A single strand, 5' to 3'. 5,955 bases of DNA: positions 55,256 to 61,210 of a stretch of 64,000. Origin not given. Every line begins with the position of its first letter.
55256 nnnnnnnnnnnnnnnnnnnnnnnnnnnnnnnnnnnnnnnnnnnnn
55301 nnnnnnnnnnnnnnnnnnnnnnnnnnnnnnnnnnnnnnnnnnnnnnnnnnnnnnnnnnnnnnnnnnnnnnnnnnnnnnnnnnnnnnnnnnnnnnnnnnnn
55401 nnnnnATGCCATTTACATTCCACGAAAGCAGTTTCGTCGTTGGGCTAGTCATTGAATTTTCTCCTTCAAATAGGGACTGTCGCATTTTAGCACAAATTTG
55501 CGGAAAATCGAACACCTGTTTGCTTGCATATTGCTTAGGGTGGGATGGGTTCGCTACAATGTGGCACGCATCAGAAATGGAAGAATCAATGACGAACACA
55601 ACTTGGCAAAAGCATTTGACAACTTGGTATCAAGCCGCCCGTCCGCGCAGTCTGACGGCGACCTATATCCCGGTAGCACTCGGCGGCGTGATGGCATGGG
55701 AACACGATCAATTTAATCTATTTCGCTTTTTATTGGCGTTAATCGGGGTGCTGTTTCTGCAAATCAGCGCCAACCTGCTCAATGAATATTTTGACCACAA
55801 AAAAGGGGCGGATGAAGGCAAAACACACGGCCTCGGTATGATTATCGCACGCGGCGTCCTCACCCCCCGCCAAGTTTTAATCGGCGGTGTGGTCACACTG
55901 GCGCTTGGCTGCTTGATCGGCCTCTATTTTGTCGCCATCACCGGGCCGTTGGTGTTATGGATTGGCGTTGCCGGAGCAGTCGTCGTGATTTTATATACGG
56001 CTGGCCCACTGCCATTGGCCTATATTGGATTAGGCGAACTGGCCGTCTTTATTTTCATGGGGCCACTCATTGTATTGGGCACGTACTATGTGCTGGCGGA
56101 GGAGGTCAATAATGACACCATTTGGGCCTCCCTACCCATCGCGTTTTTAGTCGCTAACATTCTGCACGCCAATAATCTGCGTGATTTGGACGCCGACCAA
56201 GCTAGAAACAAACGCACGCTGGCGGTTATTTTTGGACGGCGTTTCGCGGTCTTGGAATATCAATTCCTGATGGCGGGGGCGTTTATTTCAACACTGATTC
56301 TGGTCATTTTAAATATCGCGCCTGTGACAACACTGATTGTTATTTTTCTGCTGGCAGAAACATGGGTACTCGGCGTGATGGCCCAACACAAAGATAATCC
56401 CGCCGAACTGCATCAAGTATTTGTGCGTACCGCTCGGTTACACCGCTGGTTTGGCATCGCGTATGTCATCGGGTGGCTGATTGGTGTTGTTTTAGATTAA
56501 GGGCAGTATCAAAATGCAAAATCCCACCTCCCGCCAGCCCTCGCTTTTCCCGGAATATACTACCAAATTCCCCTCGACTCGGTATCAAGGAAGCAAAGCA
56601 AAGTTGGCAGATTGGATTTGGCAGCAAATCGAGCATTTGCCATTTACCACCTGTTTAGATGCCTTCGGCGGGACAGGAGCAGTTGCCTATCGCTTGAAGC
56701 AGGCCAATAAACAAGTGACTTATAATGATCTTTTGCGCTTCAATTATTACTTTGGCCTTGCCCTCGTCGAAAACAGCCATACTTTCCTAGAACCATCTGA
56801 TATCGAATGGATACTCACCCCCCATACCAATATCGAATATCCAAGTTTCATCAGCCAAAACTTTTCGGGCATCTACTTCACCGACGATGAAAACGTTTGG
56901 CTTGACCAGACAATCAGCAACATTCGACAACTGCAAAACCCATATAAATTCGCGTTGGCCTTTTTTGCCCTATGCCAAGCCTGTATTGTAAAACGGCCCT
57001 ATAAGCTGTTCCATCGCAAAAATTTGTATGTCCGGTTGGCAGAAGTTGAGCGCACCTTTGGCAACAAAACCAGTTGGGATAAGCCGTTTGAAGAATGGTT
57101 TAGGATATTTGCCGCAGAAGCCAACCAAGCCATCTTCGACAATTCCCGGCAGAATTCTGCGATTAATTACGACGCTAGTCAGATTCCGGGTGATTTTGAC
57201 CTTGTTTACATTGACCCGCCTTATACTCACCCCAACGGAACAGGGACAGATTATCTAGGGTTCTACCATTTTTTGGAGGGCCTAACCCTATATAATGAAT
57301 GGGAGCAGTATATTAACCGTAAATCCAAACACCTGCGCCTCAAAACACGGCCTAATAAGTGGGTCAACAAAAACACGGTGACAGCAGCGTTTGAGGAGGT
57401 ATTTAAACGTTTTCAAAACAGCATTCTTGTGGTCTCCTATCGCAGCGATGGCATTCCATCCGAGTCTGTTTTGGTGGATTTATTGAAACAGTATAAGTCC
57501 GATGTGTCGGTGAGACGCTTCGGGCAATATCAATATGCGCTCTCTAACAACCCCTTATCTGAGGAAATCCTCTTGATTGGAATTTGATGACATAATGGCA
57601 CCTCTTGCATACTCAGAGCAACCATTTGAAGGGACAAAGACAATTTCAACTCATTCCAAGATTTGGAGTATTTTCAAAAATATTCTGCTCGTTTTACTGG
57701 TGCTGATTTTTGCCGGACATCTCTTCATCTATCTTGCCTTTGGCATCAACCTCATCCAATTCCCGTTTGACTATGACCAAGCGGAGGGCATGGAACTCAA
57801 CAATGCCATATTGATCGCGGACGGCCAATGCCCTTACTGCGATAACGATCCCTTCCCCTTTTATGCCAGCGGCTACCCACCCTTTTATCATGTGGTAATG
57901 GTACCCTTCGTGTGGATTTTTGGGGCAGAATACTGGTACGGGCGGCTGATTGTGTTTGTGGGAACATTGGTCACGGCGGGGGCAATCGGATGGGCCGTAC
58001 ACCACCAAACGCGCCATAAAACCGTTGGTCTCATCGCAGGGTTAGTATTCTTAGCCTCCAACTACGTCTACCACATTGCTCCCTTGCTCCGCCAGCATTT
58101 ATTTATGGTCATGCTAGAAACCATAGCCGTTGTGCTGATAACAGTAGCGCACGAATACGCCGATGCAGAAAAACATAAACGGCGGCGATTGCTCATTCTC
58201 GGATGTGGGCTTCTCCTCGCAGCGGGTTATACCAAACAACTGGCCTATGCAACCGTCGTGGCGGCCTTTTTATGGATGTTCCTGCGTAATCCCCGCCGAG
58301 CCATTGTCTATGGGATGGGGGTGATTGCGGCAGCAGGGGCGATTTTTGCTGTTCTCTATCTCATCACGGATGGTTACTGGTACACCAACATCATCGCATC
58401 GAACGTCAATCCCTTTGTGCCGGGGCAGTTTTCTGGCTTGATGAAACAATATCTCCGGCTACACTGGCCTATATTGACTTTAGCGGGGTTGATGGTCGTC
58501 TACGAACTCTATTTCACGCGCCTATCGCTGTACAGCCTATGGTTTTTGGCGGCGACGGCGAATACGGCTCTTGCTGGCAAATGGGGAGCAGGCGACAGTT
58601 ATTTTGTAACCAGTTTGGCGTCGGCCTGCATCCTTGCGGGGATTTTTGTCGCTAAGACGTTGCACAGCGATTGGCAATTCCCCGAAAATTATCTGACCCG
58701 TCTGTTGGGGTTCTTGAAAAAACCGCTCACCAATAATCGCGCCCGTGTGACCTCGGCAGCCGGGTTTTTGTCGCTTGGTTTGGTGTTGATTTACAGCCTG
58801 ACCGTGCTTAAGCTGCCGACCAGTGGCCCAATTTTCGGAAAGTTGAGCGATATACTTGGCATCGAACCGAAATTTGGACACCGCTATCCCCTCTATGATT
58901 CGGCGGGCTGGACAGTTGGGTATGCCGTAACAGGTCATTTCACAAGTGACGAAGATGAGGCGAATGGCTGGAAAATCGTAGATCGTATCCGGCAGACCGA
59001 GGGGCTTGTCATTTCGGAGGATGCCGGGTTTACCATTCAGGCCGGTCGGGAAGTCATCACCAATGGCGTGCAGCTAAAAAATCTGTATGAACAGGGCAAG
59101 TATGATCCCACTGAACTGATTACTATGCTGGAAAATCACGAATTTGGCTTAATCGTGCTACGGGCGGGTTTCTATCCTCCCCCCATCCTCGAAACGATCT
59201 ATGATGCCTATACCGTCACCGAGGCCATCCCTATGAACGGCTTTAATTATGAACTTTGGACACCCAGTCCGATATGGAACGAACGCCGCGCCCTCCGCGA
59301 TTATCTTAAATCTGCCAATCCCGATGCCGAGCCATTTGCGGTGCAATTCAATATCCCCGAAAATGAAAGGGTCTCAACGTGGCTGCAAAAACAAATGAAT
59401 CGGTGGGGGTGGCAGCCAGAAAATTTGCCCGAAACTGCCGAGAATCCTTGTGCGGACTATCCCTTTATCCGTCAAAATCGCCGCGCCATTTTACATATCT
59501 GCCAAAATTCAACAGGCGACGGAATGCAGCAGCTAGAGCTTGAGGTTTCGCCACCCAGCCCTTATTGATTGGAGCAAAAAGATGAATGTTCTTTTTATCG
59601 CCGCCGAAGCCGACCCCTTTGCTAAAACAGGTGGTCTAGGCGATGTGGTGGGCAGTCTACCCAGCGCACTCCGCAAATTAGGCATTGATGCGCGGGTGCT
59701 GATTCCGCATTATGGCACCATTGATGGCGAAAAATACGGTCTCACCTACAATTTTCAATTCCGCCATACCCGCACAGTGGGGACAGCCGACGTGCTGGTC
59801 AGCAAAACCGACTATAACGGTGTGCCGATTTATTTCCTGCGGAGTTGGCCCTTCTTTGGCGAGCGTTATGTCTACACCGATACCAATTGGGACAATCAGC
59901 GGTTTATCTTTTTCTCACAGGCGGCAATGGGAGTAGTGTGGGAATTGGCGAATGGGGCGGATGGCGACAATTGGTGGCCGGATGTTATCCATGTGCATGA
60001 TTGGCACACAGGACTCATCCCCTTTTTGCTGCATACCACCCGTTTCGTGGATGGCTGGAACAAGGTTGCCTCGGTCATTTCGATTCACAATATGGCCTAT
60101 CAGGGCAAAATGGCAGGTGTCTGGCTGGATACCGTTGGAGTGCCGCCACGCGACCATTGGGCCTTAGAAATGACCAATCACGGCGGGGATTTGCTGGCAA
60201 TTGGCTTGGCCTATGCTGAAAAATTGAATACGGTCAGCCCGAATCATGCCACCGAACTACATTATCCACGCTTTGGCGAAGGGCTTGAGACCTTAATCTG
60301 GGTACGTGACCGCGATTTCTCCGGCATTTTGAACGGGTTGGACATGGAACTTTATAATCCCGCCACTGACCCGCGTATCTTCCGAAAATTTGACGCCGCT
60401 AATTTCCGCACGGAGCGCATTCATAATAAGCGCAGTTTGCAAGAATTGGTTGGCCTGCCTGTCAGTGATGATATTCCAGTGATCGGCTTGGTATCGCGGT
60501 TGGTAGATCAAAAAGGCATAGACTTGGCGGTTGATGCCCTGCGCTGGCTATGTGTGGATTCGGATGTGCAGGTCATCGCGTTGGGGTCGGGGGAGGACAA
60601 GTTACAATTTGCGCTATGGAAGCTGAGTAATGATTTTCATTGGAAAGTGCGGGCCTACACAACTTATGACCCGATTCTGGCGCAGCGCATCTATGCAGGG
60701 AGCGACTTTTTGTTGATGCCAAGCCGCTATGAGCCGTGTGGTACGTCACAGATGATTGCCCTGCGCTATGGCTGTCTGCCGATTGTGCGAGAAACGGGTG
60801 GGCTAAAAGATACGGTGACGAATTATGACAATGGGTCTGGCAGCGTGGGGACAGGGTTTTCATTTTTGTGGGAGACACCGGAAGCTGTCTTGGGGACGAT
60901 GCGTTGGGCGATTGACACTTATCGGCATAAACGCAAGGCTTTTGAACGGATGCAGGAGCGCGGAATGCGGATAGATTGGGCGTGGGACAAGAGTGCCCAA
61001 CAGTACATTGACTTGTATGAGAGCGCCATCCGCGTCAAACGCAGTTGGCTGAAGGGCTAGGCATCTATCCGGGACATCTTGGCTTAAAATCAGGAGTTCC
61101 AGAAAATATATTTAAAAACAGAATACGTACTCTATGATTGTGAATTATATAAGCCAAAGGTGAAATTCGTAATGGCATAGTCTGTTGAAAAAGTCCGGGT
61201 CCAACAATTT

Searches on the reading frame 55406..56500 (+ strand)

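Call 76: search_protein_families(library=padloc, proteins=[window:55406-56500:+], max_evalue=0.001)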
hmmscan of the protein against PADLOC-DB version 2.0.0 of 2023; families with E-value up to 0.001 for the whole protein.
window:55406-56500:+ (364 aa): 0 families

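Call 77: search_protein_families(library=pfam, proteins=[window:55406-56500:+], max_evalue=0.01)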
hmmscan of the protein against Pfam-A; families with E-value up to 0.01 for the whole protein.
window:55406-56500:+ (364 aa): 1 family
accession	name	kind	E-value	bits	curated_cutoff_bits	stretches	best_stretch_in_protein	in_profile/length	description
PF01040.23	UbiA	-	6e-39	134.3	34.2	1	89-339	3-244/250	UbiA prenyltransferase family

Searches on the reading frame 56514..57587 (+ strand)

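Call 74: search_protein_families(library=pfam, proteins=[window:56514-57587:+], max_evalue=0.00001)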
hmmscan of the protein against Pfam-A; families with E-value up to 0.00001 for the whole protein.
window:56514-57587:+ (357 aa): 1 family
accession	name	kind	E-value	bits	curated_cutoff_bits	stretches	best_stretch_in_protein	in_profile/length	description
PF02086.21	MethyltransfD12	-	6.9e-21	75.6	22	1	24-308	1-248/253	D12 class N6 adenine-specific DNA methyltransferase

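Call 76: search_protein_families(library=padloc, proteins=[window:56514-57587:+], max_evalue=0.001)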
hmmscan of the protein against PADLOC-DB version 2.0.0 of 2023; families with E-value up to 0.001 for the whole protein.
window:56514-57587:+ (357 aa): 11 families
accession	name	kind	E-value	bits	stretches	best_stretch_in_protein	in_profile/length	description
PDLC03261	MTase_II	-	6.1e-62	207.8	1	9-345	298-623/643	Type II methyltransferase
PDLC03385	MTase_II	-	1.3e-36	124.6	1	17-332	4-307/336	Type II methyltransferase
PDLC03287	MTase_II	-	2.1e-21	74.4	1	23-334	2-309/646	Type II methyltransferase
PDLC03257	MTase_II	-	2.4e-21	74.4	1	23-339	14-319/343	Type II methyltransferase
PDLC03298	MTase_II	-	5.5e-17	59.9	2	221-328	190-293/362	Type II methyltransferase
PDLC03373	MTase_II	-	1.1e-15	55.9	1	20-131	7-122/339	Type II methyltransferase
PDLC03342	MTase_II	-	7.6e-12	43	1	21-242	24-242/383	Type II methyltransferase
PDLC03720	oMTase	-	5.1e-10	37.5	1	216-344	190-309/326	orphan methyltransferase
PDLC04134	mad2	-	2.8e-06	24.4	0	21-73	269-321/492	mads_2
PDLC03345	MTase_II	-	1.3e-05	21.8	1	227-333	256-365/581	Type II methyltransferase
PDLC03294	MTase_II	-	0.00011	19.9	0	227-305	177-247/272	Type II methyltransferase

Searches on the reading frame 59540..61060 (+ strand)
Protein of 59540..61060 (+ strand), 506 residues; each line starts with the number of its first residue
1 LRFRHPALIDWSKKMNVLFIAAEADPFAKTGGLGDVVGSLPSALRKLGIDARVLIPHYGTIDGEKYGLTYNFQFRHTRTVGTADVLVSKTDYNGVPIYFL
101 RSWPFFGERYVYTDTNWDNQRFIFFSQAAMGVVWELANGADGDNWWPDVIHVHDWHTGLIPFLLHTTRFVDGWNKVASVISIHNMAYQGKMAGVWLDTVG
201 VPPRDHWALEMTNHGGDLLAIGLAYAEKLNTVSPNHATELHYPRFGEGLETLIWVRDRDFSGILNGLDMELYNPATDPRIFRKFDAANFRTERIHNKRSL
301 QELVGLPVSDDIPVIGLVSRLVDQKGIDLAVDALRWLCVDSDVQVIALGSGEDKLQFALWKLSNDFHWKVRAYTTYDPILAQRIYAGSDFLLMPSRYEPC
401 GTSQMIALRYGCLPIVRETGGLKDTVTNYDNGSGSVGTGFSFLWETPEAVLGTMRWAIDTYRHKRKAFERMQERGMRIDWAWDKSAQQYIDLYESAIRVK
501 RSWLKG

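Call 76: search_protein_families(library=padloc, proteins=[window:59540-61060:+], max_evalue=0.001)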
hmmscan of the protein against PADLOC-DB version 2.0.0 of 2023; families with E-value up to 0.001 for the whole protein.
window:59540-61060:+ (506 aa): 0 families

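Call 77: search_protein_families(library=pfam, proteins=[window:59540-61060:+], max_evalue=0.01)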
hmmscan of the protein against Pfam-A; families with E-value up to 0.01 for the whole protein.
window:59540-61060:+ (506 aa): 6 families
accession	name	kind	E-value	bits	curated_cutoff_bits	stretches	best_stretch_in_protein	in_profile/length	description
PF08323.17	Glyco_transf_5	-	6e-63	213.2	22.7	1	16-253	1-237/239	Starch synthase catalytic domain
PF00534.26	Glycos_transf_1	-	3.4e-12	46.7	26.4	1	310-432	13-137/172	Glycosyl transferases group 1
PF13692.12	Glyco_trans_1_4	-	2.4e-09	38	27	1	313-432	2-121/142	Glycosyl transferases group 1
PF13579.12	Glyco_trans_4_4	-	4.2e-05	24.4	29.7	1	31-188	1-107/158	Glycosyl transferase 4-like domain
PF13439.12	Glyco_transf_4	-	0.0014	19.1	28.5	0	144-187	70-108/170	Glycosyltransferase Family 4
PF20706.3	GT4-conflict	-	0.0025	17.3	26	1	317-429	202-323/385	Family 4 Glycosyltransferase in conflict systems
